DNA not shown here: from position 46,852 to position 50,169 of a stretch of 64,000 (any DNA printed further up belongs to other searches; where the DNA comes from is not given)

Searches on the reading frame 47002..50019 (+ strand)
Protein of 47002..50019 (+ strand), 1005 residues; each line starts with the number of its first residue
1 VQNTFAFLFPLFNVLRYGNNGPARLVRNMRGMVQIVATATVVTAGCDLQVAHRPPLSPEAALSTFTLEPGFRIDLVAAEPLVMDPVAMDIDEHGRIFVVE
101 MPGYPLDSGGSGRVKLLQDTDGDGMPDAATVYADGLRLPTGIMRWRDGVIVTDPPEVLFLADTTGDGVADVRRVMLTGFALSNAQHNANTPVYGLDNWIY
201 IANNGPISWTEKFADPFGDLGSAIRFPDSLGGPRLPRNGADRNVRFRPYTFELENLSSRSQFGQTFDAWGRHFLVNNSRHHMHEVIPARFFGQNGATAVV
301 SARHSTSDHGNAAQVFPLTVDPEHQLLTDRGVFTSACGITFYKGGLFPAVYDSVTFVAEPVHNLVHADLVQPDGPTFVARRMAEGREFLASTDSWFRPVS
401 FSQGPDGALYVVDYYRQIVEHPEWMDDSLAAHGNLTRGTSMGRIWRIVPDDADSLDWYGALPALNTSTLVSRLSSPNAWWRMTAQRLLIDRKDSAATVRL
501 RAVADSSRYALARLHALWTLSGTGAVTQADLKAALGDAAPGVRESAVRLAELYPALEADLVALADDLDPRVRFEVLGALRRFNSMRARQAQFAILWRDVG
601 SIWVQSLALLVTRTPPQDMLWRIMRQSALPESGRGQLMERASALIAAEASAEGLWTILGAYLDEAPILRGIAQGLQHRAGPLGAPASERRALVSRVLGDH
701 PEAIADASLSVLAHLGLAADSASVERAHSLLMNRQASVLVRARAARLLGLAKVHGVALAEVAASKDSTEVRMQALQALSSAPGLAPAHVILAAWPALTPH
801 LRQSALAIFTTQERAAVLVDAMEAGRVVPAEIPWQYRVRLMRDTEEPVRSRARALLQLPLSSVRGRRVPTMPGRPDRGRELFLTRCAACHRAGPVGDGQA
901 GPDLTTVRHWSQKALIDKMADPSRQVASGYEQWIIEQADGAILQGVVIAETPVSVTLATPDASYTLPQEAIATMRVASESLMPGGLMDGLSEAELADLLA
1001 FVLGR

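Call 49: search_protein_families(library=ncbifam, proteins=[window:47002-50019:+], max_evalue=1e-10)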
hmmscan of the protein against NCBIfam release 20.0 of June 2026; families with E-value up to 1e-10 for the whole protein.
window:47002-50019:+ (1005 aa): 2 families
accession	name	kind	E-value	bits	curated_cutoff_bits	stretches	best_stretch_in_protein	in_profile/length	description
TIGR02604.1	Piru_Ver_Nterm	subfamily_domain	1e-83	281.8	122.2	1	70-450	1-366/367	PVC-type heme-binding CxxCH protein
TIGR02603.1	CxxCH_TIGR02603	domain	4.2e-28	98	68.15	1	875-1002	3-131/134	putative heme-binding domain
